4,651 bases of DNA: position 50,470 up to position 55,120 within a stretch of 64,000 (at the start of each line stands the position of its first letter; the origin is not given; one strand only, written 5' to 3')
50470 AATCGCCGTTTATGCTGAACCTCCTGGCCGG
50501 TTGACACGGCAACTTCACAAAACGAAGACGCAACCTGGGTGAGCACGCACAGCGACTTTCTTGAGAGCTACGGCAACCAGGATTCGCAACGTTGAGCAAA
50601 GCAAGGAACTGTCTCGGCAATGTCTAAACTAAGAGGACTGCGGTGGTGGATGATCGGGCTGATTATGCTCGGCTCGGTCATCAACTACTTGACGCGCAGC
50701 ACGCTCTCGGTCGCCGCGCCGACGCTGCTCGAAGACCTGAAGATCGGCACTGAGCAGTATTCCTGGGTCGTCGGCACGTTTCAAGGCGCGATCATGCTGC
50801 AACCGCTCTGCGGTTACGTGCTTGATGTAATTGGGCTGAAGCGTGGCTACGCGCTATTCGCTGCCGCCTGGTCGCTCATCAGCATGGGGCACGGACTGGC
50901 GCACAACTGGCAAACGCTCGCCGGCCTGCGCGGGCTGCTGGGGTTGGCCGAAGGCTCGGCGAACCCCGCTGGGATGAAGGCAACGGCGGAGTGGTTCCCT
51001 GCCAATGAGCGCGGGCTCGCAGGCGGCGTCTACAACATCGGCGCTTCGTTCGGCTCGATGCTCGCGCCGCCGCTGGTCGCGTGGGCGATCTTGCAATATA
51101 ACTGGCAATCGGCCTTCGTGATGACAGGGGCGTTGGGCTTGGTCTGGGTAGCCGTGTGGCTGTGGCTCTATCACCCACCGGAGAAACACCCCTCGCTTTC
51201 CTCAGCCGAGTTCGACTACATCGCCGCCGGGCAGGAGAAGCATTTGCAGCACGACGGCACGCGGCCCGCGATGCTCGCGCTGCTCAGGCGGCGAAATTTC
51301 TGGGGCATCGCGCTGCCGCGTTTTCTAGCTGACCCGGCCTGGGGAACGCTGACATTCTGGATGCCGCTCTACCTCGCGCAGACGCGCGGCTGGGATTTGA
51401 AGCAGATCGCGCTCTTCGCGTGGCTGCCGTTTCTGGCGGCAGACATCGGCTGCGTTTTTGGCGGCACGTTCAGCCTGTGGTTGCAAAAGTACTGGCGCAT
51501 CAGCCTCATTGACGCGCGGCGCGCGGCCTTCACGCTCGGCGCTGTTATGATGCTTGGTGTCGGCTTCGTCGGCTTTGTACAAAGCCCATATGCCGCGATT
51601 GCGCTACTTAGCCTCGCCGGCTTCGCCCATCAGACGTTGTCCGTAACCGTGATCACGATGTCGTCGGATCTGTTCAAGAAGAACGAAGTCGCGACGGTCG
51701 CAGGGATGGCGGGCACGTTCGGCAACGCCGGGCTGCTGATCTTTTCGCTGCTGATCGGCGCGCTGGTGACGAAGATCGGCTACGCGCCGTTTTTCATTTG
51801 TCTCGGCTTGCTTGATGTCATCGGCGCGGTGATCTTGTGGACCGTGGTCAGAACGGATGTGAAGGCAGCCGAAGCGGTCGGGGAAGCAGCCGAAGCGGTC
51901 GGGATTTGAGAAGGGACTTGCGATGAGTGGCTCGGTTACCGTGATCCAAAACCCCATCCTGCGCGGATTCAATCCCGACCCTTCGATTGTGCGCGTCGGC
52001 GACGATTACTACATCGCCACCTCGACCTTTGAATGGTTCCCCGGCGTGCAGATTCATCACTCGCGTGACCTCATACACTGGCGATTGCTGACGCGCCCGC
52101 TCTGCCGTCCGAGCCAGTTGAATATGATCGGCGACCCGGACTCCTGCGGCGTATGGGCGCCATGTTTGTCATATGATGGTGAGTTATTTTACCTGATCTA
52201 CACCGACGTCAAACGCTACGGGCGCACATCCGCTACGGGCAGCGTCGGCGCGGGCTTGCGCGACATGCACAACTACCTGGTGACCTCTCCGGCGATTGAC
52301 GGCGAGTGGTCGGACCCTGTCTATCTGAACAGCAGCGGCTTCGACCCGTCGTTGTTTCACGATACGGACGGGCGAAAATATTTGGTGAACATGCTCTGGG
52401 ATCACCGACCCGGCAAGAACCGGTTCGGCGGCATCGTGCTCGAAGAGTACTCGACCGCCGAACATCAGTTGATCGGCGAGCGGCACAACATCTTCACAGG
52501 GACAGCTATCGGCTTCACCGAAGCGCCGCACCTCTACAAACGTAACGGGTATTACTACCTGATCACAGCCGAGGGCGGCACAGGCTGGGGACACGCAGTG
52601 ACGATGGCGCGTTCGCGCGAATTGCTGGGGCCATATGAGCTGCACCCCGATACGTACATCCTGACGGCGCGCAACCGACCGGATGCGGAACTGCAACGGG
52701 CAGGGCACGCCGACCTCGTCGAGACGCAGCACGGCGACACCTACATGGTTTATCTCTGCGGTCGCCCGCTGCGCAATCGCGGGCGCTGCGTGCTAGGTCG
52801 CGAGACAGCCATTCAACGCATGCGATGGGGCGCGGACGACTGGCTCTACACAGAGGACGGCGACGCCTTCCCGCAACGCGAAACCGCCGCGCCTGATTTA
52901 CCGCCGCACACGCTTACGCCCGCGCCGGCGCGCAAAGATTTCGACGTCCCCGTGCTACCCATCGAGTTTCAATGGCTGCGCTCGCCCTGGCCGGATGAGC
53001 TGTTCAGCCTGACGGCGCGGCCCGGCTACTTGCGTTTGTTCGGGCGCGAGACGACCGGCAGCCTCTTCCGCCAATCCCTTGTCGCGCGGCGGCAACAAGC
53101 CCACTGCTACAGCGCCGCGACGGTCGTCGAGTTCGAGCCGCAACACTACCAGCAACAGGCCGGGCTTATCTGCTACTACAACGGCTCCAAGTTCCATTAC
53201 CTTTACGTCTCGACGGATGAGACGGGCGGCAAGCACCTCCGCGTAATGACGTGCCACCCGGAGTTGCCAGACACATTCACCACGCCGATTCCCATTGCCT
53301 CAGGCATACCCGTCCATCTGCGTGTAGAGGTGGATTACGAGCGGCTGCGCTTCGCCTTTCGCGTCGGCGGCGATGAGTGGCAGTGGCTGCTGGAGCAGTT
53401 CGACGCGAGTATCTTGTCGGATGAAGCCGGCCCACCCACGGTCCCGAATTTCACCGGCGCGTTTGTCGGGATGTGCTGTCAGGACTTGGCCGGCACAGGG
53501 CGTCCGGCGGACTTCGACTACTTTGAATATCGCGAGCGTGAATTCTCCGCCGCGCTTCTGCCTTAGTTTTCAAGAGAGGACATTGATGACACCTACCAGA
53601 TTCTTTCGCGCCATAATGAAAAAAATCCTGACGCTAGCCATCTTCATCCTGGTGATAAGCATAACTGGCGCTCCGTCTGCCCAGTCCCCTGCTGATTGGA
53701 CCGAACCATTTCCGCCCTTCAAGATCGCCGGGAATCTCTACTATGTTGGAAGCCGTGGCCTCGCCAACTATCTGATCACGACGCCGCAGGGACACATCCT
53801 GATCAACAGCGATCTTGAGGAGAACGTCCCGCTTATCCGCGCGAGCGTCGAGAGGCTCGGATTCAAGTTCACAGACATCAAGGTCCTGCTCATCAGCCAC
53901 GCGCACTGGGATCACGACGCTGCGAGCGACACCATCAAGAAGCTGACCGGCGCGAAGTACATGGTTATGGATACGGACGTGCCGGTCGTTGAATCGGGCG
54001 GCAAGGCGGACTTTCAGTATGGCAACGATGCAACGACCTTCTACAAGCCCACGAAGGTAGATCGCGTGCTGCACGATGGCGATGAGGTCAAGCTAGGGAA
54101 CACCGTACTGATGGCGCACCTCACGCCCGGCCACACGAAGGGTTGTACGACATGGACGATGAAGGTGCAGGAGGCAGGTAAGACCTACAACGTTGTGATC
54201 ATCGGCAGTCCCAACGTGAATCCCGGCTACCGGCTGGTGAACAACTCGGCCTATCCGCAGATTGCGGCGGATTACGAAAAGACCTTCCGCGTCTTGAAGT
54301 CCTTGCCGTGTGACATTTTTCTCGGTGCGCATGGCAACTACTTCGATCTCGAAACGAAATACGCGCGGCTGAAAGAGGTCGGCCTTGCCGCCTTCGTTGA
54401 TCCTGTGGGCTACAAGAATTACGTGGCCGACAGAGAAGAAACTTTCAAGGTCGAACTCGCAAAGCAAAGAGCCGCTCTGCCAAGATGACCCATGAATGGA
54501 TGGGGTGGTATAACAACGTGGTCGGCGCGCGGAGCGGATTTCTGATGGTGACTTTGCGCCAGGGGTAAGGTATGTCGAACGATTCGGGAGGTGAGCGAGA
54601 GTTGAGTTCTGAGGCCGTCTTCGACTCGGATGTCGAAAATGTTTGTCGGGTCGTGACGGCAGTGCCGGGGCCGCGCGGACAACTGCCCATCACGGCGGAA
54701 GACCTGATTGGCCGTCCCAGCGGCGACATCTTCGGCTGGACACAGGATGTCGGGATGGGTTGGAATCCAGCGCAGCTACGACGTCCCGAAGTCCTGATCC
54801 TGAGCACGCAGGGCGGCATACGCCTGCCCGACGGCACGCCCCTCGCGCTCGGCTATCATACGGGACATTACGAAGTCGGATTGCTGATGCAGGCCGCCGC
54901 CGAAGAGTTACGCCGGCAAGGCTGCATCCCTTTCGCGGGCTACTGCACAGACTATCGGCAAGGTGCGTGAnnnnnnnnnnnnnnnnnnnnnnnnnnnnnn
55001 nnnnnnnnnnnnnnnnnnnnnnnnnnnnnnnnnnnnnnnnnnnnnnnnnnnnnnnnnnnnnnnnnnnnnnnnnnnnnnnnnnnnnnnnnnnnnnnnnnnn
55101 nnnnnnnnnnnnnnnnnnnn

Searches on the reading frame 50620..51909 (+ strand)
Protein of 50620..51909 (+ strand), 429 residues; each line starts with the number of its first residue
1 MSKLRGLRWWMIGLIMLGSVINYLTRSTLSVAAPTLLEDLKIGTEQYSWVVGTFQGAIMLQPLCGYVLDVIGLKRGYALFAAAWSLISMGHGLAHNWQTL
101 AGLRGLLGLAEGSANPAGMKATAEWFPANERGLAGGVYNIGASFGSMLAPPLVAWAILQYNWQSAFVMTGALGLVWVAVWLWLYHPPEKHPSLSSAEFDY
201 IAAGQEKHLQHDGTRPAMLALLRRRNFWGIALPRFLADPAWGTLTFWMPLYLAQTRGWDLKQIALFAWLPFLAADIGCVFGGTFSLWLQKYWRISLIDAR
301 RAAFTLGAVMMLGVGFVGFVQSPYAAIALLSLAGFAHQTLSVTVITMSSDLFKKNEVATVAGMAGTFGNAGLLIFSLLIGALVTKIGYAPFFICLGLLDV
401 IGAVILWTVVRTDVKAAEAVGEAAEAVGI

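Call 3: search_protein_families(library=pfam, proteins=[window:50620-51909:+], max_evalue=0.01)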
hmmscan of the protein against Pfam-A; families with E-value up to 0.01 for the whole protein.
window:50620-51909:+ (429 aa): 2 families
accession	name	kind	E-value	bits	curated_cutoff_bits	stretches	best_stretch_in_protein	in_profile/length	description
PF07690.21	MFS_1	-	1.3e-56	192.4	33.4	2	15-295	1-272/347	Major Facilitator Superfamily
PF00083.30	Sugar_tr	-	9.4e-05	21.9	22.3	1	45-182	46-190/452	Sugar (and other) transporter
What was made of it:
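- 50620..51909 (+): MFS transporter of the D-galactonate/hexuronate (sugar-acid) type; the likely entry point for the pentonate. PF07690 (call 3).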

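Call 69: search_protein_families(library=ncbifam, proteins=[window:50620-51909:+], max_evalue=0.00001)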
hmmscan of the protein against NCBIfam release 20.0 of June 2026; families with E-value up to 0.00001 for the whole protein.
window:50620-51909:+ (429 aa): 19 families
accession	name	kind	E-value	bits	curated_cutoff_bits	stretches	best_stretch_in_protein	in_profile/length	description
TIGR00893.1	2A0114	subfamily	4.8e-94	315.5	395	1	18-410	2-399/399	D-galactonate transporter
TIGR00881.1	2A0104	subfamily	3.8e-35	121.6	407.75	1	17-392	2-379/379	phosphoglycerate transporter protein PgtP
TIGR00894.1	2A0114euk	subfamily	1.6e-28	99.5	626.45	1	52-385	84-422/465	Na(+)-dependent inorganic phosphate cotransporter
TIGR00895.1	2A0115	subfamily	6.5e-18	64.8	418.55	1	4-182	11-191/398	aromatic acid/H+ symport family MFS transporter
TIGR00711.1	efflux_EmrB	subfamily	5.5e-15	55.1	230.2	1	12-201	4-191/485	DHA2 family efflux MFS transporter permease subunit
TIGR00890.1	2A0111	subfamily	2.1e-13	50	374.85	1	8-402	1-374/377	oxalate/formate antiport family MFS transporter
TIGR00880.1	2_A_01_02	superfamily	2.1e-12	47.3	131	1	57-182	11-136/141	multidrug resistance protein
TIGR00886.1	2A0108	subfamily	2.4e-11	43.3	311.7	1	29-197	20-202/368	NarK family nitrate/nitrite MFS transporter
NF049980.1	SfMCT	equivalog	4.8e-10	38.6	320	1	53-231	47-219/378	L-lactate MFS transporter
NF038246.1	bile_salt_MFS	equivalog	5.2e-10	38.7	400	1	43-408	39-402/408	conjugated bile salt MFS transporter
NF008661.1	PRK11663.1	subfamily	1.4e-09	37.5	564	1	9-413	26-434/439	MFS transporter family glucose-6-phosphate receptor UhpC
TIGR00712.1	glpT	equivalog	4.5e-09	35.9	632.55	1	5-411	24-435/440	glycerol-3-phosphate transporter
NF008433.0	PRK11273.1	equivalog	9.5e-09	34.9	748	1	4-417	23-442/452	glycerol-3-phosphate transporter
NF047787.1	PhglyTportPgtP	equivalog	6.5e-08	31.8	750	1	15-405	34-431/451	phosphoglycerate transporter PgtP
TIGR00898.1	2A0119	subfamily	7.3e-08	31.6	550.75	1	50-183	136-262/506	cation transport protein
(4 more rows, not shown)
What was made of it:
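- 50620..51909 (+): TIGR00893, E 5e-94, 315 bits, below the 395-bit cut-off (call 69).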

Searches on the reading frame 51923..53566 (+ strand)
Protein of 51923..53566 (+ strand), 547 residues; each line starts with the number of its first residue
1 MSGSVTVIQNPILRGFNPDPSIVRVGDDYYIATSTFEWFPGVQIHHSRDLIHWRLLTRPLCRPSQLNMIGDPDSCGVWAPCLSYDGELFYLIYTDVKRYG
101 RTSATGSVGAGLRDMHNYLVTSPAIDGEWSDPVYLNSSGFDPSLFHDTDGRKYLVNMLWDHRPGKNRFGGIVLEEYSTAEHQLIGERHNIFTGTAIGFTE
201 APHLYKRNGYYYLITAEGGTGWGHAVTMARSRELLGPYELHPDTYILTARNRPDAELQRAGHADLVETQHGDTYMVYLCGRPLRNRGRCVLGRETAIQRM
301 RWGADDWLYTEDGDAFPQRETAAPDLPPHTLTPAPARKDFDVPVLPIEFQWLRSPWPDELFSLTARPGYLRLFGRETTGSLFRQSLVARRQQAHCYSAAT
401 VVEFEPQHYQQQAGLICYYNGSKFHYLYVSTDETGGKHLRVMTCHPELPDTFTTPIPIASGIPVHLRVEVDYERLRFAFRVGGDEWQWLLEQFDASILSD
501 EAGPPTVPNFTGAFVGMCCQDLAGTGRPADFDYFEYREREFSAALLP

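Call 3: search_protein_families(library=pfam, proteins=[window:51923-53566:+], max_evalue=0.01)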
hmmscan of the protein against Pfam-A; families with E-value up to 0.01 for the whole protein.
window:51923-53566:+ (547 aa): 3 families
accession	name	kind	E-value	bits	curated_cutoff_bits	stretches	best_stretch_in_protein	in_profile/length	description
PF04616.20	Glyco_hydro_43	-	1.7e-99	333.3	32.2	1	8-308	1-288/288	Glycosyl hydrolases family 43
PF17851.8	GH43_C2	-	2e-63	214.2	22.7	1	337-537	1-203/203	Beta xylosidase C-terminal Concanavalin A-like domain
PF07081.18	DUF1349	-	0.00034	20.8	32.4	1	396-538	50-178/179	Protein of unknown function (DUF1349)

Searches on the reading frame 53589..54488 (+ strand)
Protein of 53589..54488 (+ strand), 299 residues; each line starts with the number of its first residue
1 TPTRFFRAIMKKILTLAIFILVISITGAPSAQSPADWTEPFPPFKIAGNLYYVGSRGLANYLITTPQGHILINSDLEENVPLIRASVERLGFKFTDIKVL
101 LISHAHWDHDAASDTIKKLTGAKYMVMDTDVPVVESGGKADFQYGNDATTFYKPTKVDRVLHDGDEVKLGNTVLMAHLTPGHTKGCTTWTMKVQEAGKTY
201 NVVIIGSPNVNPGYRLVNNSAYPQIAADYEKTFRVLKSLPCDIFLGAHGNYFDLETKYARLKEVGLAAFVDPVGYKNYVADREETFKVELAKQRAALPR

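Call 3: search_protein_families(library=pfam, proteins=[window:53589-54488:+], max_evalue=0.01)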
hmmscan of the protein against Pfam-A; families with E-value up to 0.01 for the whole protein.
window:53589-54488:+ (299 aa): 2 families
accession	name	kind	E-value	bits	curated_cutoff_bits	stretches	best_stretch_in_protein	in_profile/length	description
PF00753.33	Lactamase_B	-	2.2e-10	41.3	22.7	1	61-187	9-135/196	Metallo-beta-lactamase superfamily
PF12706.13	Lactamase_B_2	-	0.0032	17.6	27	1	93-154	27-83/200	Beta-lactamase superfamily domain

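Call 43: search_solved_structures(query=window:53589-54488:+, max_evalue=0.00001)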
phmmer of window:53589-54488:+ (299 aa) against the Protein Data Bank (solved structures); distinct sequences matched with E-value up to 0.00001: 36.
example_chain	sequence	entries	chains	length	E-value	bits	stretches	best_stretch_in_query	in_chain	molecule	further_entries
5w90_A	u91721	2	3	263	7.6e-108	363.3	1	39-294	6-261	FEZ-1 protein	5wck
1l9y_A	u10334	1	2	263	1.3e-106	359.3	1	39-294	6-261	FEZ-1 b-lactamase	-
5k0w_A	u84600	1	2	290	2.5e-60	207.3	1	29-291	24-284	Class B carbapenemase GOB-18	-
6n36_A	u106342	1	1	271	1.2e-58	201.9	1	35-284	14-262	Beta-lactamase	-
5aeb_A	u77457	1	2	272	2e-57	197.8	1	32-280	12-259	LRA-12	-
3lvz_A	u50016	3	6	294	3e-55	190.7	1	33-298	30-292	Blr6230 protein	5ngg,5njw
2gmn_A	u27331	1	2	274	4.7e-55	190.1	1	35-298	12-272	Metallo-beta-lactamase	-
5wcm_A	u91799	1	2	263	8e-55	189.3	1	36-298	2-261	Blr6230 protein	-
8u00_A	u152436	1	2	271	4.2e-53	183.6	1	32-299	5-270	Metallo-beta-lactamase superfamily protein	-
6dr8_A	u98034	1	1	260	8.1e-52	179.4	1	37-295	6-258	Beta-lactamase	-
6nc5_A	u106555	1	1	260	1.1e-50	175.8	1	37-295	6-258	Beta-lactamase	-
6e0s_A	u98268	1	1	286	2.9e-50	174.3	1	23-281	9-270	MEM-A1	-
6dqh_A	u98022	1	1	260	1.9e-49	171.7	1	37-295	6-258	Beta-lactamase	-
6dn4_A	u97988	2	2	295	1.2e-48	169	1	29-295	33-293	Beta-lactamase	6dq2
8vlc_A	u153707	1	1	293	6.6e-48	166.6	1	27-293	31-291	HARLDQ motif MBL-fold protein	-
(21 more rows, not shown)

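Call 69: search_protein_families(library=ncbifam, proteins=[window:53589-54488:+], max_evalue=0.00001)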
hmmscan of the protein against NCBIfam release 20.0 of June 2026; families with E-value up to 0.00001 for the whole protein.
window:53589-54488:+ (299 aa): 31 families (the best 25 are shown)
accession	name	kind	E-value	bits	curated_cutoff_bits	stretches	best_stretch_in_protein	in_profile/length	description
NF000216.2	blaFEZ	exception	8.6e-114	379.4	600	1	10-296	1-282/282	FEZ family subclass B3 metallo-beta-lactamase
NF033105.1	bla_subclass_B3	equivalog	9.9e-102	339.6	240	1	36-293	1-257/257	subclass B3 metallo-beta-lactamase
NF000427.2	blaCAU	exception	6.6e-66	222.3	500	1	34-296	2-262/262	CAU/MBL1b family subclass B3 metallo-beta-lactamase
NF012140.0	blaBJP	exception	8e-66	221.8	600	1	35-297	32-291/294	BJP family subclass B3 metallo-beta-lactamase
NF000457.2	blaPEDO-1_fam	exception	9.6e-66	222.1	550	1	11-283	4-276/286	PEDO-1 family subclass B3 metallo-beta-lactamase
NF000459.2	blaSPG-1_fam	exception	2.8e-65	220.3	550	1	18-296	11-280/285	SPG-1 family subclass B3 metallo-beta-lactamase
NF000405.1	HARLDQ_not_B3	exception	8.8e-65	218.9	350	1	25-290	7-266/267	HARLDQ motif MBL-fold protein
NF033184.1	B3_Acin_new1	exception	1.2e-64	218.1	580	1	11-290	2-278/283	putative subclass B3 metallo-beta-lactamase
NF033185.1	B3_Acin_new2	exception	1.9e-62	211.1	625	1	28-294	21-284/285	putative subclass B3 metallo-beta-lactamase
NF012101.1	blaGOB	exception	1.3e-61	208.4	560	1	31-286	25-279/290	GOB family subclass B3 metallo-beta-lactamase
NF041137.2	B3_blaSPR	exception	4.1e-61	207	550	1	27-294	31-295/296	SPR family subclass B3 metallo-beta-lactamase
NF000454.2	blaCPS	exception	5.8e-57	193.6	620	1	16-286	12-279/290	CPS family subclass B3 metallo-beta-lactamase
NF000455.2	blaESP-1_fam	exception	7e-57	193.2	600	1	13-286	7-279/290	ESP-1 family subclass B3 metallo-beta-lactamase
NF000458.2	blaPEDO-2_fam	exception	4e-54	183.9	550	1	10-284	1-277/285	PEDO-2 family subclass B3 metallo-beta-lactamase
NF000456.2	blaMSI-1_fam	exception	4.8e-53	180.3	550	1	30-293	20-285/289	MSI-1 family subclass B3 metallo-beta-lactamase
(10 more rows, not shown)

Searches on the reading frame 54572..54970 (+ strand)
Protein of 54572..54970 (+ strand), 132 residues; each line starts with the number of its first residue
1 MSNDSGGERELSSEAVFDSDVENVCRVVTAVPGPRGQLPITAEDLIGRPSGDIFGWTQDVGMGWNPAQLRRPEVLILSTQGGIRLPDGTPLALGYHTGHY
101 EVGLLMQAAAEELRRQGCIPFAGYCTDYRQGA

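Call 3: search_protein_families(library=pfam, proteins=[window:54572-54970:+], max_evalue=0.01)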
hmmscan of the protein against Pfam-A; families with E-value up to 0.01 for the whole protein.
window:54572-54970:+ (132 aa): 0 families

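Call 4: search_solved_structures(query=window:54572-54970:+, max_evalue=0.01, show_alignments=2)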
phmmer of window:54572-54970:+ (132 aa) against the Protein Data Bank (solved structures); distinct sequences matched with E-value up to 0.01: 0.

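Call 6: search_protein_families(library=ncbifam, proteins=[window:54572-54970:+], max_evalue=10)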
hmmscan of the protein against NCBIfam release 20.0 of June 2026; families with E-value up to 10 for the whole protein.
window:54572-54970:+ (132 aa): 1 family
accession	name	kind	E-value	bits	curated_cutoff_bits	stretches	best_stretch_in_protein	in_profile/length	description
TIGR03432.1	yjhG_yagF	hypoth_equivalog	6.9e-46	156.5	808.15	1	17-130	1-114/640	YjhG/YagF family D-xylonate dehydratase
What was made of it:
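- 54572..54952 (+): 5' remnant of the YjhG/YagF-family xylonate dehydratase gene: start codon plus codons 1-127, ending ............ just before the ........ motif. TIGR03432 positions 1-114, E 7e-46 (call 6).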

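Call 7: search_protein_families(library=pfam, proteins=[window:54572-54970:+], max_evalue=10)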
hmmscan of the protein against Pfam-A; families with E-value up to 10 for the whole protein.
window:54572-54970:+ (132 aa): 0 families

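Call 9: find_encoding_contigs(protein=window:54572-54970:+, flank=10000)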
Protein window:54572-54970:+ (132 aa): no gene with exactly this product is on record in the collection.
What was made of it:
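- Tried and rejected: An exact-protein look-up of the 132-aa ORF found nothing (call 9).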

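Call 59: find_encoding_contigs(protein=window:54602-54967:+, flank=2000, max_places=10)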
Protein seq(122 aa) (122 aa): 1 contig read that carries it; 1 place shown.
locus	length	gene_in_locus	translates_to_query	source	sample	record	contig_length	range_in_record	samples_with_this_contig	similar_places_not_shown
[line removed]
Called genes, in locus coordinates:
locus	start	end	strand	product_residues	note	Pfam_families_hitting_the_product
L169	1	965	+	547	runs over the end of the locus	PF04616:Glyco_hydro_43, PF17851:GH43_C2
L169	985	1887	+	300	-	PF00753:Lactamase_B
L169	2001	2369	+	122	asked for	-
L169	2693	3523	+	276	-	PF01557:FAA_hydrolase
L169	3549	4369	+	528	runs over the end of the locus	PF00171:Aldedh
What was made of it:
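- The deleted allele is on record in only one contig (calls 9, 59). The deleted allele is seen in only that contig (call 59).
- Tried and rejected: The gene caller used a TTG start (122 aa), and that product is on record only for the window's own contig (call 59).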
